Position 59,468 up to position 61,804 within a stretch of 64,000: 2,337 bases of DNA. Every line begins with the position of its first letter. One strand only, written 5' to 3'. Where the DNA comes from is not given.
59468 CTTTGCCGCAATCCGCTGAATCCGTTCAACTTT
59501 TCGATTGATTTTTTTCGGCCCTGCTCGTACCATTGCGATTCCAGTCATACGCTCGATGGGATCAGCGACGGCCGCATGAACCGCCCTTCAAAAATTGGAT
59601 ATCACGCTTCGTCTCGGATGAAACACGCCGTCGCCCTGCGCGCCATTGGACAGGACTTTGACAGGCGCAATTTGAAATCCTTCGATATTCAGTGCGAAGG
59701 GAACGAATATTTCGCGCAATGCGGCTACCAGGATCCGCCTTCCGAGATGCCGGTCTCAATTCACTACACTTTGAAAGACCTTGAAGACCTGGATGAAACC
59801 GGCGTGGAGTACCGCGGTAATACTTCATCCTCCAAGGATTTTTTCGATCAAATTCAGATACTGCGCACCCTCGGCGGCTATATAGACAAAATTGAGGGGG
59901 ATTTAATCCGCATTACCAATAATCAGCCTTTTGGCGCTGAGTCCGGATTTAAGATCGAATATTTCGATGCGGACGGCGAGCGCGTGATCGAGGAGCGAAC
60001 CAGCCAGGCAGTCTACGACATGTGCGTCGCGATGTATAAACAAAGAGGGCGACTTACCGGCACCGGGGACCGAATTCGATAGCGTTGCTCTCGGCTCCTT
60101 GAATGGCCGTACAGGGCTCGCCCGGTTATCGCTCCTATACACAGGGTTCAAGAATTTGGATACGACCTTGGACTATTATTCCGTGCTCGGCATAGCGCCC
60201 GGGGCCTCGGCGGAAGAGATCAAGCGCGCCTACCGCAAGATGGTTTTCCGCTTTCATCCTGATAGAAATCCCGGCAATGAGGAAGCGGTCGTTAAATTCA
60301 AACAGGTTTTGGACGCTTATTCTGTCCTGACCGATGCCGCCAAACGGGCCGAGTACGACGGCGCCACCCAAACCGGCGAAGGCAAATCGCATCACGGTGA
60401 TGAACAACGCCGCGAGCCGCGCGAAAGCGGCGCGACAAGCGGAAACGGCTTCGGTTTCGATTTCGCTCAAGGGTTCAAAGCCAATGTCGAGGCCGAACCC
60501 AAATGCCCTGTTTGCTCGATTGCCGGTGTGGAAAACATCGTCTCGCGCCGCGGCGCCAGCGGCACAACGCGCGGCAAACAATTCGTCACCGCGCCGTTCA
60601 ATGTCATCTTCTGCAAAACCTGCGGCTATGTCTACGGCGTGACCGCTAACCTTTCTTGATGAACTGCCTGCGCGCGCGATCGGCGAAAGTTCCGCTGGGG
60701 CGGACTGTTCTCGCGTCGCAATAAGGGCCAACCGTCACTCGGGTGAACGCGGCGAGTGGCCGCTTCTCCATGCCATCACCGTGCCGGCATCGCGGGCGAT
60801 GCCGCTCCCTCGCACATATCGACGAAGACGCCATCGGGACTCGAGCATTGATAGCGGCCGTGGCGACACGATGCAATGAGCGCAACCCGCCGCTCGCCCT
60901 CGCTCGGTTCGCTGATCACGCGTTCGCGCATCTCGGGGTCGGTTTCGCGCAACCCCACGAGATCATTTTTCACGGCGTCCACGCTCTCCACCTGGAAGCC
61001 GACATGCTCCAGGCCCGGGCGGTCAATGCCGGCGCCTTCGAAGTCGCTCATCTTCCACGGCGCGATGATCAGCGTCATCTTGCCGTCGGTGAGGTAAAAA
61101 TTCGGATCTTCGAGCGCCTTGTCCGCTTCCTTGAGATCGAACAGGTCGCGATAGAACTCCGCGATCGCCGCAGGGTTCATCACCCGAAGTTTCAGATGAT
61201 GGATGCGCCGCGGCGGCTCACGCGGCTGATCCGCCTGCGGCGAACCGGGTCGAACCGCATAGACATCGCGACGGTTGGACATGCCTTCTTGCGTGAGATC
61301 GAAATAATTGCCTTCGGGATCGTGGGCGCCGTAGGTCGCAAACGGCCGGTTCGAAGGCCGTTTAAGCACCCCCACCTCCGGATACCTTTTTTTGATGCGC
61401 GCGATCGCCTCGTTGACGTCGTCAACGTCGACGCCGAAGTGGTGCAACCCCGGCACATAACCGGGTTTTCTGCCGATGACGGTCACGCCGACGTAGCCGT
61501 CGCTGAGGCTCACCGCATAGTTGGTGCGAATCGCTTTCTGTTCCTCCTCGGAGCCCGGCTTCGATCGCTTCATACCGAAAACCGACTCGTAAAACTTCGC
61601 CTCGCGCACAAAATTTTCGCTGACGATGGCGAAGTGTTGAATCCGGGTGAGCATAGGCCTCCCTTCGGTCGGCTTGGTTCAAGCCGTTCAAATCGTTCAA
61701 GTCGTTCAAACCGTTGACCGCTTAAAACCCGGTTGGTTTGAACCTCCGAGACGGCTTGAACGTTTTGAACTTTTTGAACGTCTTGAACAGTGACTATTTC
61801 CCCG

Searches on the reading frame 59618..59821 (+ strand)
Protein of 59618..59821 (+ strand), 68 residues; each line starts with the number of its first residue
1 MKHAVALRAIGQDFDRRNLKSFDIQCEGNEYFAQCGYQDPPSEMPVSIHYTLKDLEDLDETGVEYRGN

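Call 61: predict_structure(alignment_id=A4)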
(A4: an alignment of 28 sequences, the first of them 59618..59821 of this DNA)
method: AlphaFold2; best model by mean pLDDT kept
length: 68 residues; sequences in the alignment: 28
mean_pLDDT: 85.4   pTM: 0.73
mean pLDDT of the five models: 85.4, 85.0, 83.2, 82.0, 80.0
residues with pLDDT >= 90: 35; 70-90: 22; 50-70: 10; < 50: 1
segments of 3 or more residues with pLDDT < 50: none
pLDDT, mean of each block of 10 residues (from residue 1): 90 90 92 82 78 93 70
secondary structure, 60 per line:
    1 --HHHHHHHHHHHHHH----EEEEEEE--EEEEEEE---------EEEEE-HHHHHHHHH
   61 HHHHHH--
elements in order: H3-16 E21-27 E30-36 E46-50 H52-66

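Call 63: fold_search(model_id=the predicted structure, library=pdb)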
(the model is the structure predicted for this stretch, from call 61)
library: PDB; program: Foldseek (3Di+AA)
matches with E <= 10: 1088; with E <= 0.001: 0
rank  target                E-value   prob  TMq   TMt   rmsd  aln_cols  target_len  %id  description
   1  8z9b_A                4.9e-02  0.30  0.27  0.20   7.2        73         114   12  Low molecular weight antigen MTB12 (released 2024-05-29)
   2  4khb_G                1.2e-01  0.25  0.27  0.21   6.0        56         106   14  Structure of the Spt16D Pob3N heterodimer (released 2013-05-29)
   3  4khb_C                1.6e-01  0.21  0.28  0.22   5.9        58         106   14  Structure of the Spt16D Pob3N heterodimer (released 2013-05-29)
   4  7xtd_j                1.9e-01  0.51  0.37  0.07   6.3        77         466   13  RNA polymerase II elongation complex transcribing a nucleosome (EC58oct) (released 2022-09-07)
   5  7xsx_j                1.9e-01  0.51  0.37  0.07   6.3        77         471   13  RNA polymerase II elongation complex transcribing a nucleosome (EC49) (released 2022-09-07)
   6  7xt7_j                1.9e-01  0.51  0.37  0.07   6.3        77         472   13  RNA polymerase II elongation complex transcribing a nucleosome (EC49B) (released 2022-10-12)
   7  5je4_A                1.9e-01  0.33  0.34  0.13   6.1        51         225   14  Crystal structure of Burkholderia glumae ToxA Y7A mutant with bound S-adenosylhomocysteine (SAH) (released 2016-05-04)
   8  7xti_j                2.0e-01  0.47  0.37  0.07   6.1        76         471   13  RNA polymerase II elongation complex transcribing a nucleosome (EC58hex) (released 2022-10-12)
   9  9wmw_j                2.0e-01  0.47  0.37  0.07   6.1        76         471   13  Co-transcriptional histone H3K36 methylation complex containing RNA polymerase II elongation complex, Set2, and the up (released 2025-12-24)
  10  6rnh_B                2.1e-01  0.25  0.36  0.10   7.9        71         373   10  Structure of C-terminal truncated Plasmodium falciparum IMP-nucleotidase (released 2020-07-15)
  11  3tqm_C                2.3e-01  0.30  0.36  0.29   8.6        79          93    9  Structure of an ribosomal subunit interface protein from Coxiella burnetii (released 2011-09-28)
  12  6mrs                  2.6e-01  0.38  0.37  0.34   8.1        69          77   12  De novo designed protein Peak6 (released 2019-06-12)
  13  3vyy_B                2.8e-01  0.33  0.37  0.31   8.1        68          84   16  Structural insights into RISC assembly facilitated by dsRNA binding domains of human RNA helicase A (DHX9) (released 2013-02-13)
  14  3vyy_A                3.0e-01  0.38  0.39  0.32   8.1        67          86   18  Structural insights into RISC assembly facilitated by dsRNA binding domains of human RNA helicase A (DHX9) (released 2013-02-13)
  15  1whq_MODEL_1_A        3.2e-01  0.35  0.36  0.27   7.8        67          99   13  Solution structure of the N-terminal dsRBD from hypothetical protein BAB28848 (released 2004-11-28)
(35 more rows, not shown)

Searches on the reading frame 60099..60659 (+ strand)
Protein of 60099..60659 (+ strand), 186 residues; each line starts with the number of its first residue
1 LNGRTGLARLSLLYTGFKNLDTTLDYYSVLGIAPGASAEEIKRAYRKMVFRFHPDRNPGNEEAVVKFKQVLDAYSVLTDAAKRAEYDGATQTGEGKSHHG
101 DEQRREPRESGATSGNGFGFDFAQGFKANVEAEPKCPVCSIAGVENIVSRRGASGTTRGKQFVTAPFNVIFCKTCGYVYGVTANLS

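Call 4: search_protein_families(library=pfam, proteins=[window:60099-60659:+], max_evalue=1)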
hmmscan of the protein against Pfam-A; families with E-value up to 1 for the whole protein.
window:60099-60659:+ (186 aa): 1 family
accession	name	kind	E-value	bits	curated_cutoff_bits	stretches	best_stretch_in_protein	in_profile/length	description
PF00226.36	DnaJ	-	2e-24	85.9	27.8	1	25-87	1-63/63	DnaJ domain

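Call 5: search_protein_families(library=ncbifam, proteins=[window:60099-60659:+], max_evalue=1)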
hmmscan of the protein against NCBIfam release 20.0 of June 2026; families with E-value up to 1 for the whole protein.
window:60099-60659:+ (186 aa): 19 families
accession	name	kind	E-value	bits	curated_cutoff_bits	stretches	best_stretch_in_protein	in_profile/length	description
TIGR02349.1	DnaJ_bact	equivalog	3.4e-26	92.5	377.2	1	25-126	1-104/354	molecular chaperone DnaJ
NF008035.0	PRK10767.1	subfamily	5.7e-24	84.9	338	1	24-98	4-78/374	molecular chaperone DnaJ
NF010894.0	PRK14301.1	equivalog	3.4e-23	82.3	548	1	24-100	4-80/373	chaperone protein DnaJ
NF010872.0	PRK14279.1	equivalog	4e-22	78.9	556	1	25-134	10-120/394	molecular chaperone DnaJ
NF010885.0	PRK14292.1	equivalog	3.9e-21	75.4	585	1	24-91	2-68/371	chaperone protein DnaJ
NF010874.0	PRK14281.1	equivalog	9.2e-21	74.4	619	1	25-112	4-89/397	chaperone protein DnaJ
NF037946.1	terminal_TopJ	equivalog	3.2e-19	68.9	300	1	25-87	6-67/810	terminal organelle assembly protein TopJ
NF010871.0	PRK14278.1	equivalog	1.4e-16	60.3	502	1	24-122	3-85/378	molecular chaperone DnaJ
NF010892.0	PRK14299.1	equivalog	2e-16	60.1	392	1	25-116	5-93/291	chaperone protein DnaJ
TIGR03835.1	termin_org_DnaJ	equivalog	8.7e-15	54.2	512.25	1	25-88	3-65/871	terminal organelle assembly protein TopJ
NF007618.0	PRK10266.1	equivalog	9.9e-15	54.8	403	1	25-95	5-74/306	curved DNA-binding protein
NF050028.1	CldAdptActJ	equivalog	5.3e-11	42.9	150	1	25-86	3-69/93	cold adaptation protein ActJcold adaptation protein ActJ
NF006948.0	PRK09430.1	equivalog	4.3e-07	29.8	162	1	24-56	200-232/267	co-chaperone DjlA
TIGR00714.1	hscB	equivalog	0.00035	20.7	46.75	1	41-86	8-56/156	Fe-S protein assembly co-chaperone HscB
NF003449.0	PRK05014.1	equivalog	0.009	16.2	189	1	38-86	17-70/172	co-chaperone HscB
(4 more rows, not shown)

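Call 77: search_protein_families(library=padloc, proteins=[window:60156-60659:+], max_evalue=0.1)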
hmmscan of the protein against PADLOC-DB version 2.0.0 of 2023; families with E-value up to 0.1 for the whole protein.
window:60156-60659:+ (167 aa): 0 families

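Call 78: search_protein_families(library=phrogs, proteins=[window:60156-60659:+], max_evalue=0.1)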
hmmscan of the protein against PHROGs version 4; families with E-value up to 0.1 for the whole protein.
window:60156-60659:+ (167 aa): 9 families
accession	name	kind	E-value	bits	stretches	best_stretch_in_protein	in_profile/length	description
phrog_14336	-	unknown function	2e-21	77.7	1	5-83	4-75/363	-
phrog_2778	-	unknown function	7.2e-14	53.1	1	6-70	36-98/239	-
phrog_11153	-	unknown function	9.1e-11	43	1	1-87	1-85/337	-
phrog_31004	-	unknown function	7.1e-07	30.6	1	7-60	3-56/156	-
phrog_9210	-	unknown function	2.7e-06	28.2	1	8-53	152-197/204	-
phrog_15863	-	unknown function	0.00011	22.6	1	19-65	156-200/312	-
phrog_13942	-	unknown function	0.00014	22.2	1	8-71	18-77/336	-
phrog_14537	-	unknown function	0.014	15.8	1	9-44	232-267/295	-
phrog_7739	-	unknown function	0.082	12.2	1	9-62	13-62/565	-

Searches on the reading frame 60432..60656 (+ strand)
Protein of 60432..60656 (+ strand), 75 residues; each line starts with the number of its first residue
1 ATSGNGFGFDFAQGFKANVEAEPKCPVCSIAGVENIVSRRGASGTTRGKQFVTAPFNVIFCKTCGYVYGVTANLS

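Call 52: find_homologous_proteins(query=window:60432-60656:+, max_evalue=0.01)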
Query window:60432-60656:+: 1 candidates shared short words with the query, none scored E <= 0.01.

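Call 86: search_dna_similar(query=window:60432-60656:+, collection=plasmids, mode=protein, max_evalue=0.01, max_rows=10)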
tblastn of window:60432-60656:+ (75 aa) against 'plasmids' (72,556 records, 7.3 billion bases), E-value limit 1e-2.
No match.

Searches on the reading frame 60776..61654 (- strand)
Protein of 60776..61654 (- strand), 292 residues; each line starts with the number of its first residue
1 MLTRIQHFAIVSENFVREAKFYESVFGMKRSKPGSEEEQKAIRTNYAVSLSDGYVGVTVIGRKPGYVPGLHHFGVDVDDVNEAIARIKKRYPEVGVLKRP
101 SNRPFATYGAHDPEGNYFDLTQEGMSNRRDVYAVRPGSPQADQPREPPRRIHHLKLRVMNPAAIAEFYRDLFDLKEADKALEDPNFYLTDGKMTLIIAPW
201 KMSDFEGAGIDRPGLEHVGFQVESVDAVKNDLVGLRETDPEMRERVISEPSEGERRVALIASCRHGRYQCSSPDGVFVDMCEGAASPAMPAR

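Call 4: search_protein_families(library=pfam, proteins=[window:60776-61654:-], max_evalue=1)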
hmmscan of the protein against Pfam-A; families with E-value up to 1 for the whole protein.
window:60776-61654:- (292 aa): 3 families
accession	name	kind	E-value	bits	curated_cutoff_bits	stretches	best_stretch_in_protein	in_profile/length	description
PF00903.31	Glyoxalase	-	3.4e-15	56.9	20.6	2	4-118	1-119/121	Glyoxalase/Bleomycin resistance protein/Dioxygenase superfamily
PF13669.12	Glyoxalase_4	-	1.5e-10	41.8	27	1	6-90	1-89/109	Glyoxalase/Bleomycin resistance protein/Dioxygenase superfamily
PF18029.7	Glyoxalase_6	-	3.1e-06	28.2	23.6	2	13-121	7-106/106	Glyoxalase-like domain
